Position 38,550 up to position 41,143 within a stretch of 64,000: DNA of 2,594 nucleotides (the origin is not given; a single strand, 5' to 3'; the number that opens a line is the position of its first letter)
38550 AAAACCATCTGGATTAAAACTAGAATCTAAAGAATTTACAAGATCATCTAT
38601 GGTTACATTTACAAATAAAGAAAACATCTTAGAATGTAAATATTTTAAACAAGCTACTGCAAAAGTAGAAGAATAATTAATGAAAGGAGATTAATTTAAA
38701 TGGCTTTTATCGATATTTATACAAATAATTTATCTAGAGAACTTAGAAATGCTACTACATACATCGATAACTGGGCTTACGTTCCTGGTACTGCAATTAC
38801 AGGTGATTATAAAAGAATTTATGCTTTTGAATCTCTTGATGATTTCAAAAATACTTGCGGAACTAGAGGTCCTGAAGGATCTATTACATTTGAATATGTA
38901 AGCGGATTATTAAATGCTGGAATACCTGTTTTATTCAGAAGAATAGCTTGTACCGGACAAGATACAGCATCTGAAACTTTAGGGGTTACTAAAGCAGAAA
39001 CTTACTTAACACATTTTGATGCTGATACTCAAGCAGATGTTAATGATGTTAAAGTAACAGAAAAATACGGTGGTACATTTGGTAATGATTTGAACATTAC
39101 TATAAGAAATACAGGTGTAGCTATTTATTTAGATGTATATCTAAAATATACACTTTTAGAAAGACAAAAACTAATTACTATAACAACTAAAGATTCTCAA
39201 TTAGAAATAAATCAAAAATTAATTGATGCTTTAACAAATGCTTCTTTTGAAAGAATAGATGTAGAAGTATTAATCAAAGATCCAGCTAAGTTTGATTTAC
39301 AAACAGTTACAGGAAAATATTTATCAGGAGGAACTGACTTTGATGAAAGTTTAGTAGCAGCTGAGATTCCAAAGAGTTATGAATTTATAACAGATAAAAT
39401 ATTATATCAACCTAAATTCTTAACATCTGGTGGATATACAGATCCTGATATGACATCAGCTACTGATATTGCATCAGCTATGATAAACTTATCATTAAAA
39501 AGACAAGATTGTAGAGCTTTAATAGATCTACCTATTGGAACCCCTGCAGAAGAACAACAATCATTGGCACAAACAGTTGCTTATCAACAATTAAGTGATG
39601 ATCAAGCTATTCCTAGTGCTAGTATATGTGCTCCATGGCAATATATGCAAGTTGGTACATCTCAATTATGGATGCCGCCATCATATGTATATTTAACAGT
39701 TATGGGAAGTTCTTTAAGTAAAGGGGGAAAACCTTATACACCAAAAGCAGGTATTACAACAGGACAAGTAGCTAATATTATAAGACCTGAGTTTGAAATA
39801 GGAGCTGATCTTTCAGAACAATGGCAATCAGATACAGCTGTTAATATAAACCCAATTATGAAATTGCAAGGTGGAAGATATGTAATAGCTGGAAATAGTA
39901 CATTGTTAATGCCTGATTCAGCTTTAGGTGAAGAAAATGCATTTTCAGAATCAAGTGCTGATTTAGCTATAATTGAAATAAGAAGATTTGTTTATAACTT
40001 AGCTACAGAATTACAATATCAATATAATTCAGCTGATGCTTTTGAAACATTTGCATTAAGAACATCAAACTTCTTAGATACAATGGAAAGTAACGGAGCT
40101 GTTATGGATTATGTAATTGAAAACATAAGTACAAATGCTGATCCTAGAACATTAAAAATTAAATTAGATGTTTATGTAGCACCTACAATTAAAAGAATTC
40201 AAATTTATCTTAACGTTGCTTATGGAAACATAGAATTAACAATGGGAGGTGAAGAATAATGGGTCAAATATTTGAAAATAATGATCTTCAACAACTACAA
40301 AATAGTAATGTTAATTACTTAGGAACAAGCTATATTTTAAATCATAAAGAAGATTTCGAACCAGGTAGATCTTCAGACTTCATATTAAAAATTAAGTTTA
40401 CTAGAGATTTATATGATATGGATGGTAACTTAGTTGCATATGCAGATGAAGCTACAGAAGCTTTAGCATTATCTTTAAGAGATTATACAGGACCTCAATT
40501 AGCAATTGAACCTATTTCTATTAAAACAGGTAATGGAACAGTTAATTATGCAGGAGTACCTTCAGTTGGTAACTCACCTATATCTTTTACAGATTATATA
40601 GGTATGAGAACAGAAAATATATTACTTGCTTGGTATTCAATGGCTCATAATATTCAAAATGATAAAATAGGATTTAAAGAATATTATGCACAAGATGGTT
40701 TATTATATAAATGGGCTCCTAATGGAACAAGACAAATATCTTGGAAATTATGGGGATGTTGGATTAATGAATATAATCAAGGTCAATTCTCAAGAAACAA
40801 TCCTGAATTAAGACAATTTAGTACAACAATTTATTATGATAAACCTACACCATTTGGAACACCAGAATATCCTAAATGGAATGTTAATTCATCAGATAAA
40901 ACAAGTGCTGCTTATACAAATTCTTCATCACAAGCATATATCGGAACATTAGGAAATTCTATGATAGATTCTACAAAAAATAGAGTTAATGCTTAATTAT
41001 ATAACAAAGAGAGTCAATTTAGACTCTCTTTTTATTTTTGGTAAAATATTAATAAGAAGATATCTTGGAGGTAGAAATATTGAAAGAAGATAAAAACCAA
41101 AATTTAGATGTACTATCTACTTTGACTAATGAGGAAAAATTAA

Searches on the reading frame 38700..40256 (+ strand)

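Call 3: search_protein_families(library=pfam, proteins=[window:38700-40256:+], max_evalue=0.01)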
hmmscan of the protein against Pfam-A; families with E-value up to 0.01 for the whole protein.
window:38700-40256:+ (519 aa): 2 families
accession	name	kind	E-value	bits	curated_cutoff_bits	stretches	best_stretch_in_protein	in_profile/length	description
PF07541.17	EIF_2_alpha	-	0.003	18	22.8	0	435-493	6-65/114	Eukaryotic translation initiation factor 2 alpha subunit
PF17481.7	Phage_sheath_domII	-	0.0096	16.8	31.4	0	112-213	10-98/98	Phage tail sheath protein beta-sandwich domain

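Call 4: search_protein_families(library=phrogs, proteins=[window:38700-40256:+], max_evalue=0.001)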
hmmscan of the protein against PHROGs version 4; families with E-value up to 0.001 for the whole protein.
window:38700-40256:+ (519 aa): 2 families
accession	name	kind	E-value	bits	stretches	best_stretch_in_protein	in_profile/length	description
phrog_23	-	tail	3.9e-17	63.2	1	6-501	27-457/496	tail sheath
phrog_279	-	tail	3.4e-10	40.3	1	7-213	18-211/489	tail sheath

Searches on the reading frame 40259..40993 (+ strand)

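Call 3: search_protein_families(library=pfam, proteins=[window:40259-40993:+], max_evalue=0.01)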
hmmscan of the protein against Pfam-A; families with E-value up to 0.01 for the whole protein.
window:40259-40993:+ (245 aa): 1 family
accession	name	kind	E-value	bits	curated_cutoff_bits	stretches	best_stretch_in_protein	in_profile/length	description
PF06841.18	Phage_T4_gp19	-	0.0032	17.8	28.2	1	74-194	18-131/134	T4-like virus tail tube protein gp19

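Call 4: search_protein_families(library=phrogs, proteins=[window:40259-40993:+], max_evalue=0.001)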
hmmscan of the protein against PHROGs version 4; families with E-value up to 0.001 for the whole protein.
window:40259-40993:+ (245 aa): 2 families
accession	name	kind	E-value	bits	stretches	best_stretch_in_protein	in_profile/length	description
phrog_45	-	tail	1.7e-10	41.6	1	65-225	118-278/350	tail tube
phrog_4542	-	tail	2e-07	31.6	1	66-199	44-181/214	tail tube protein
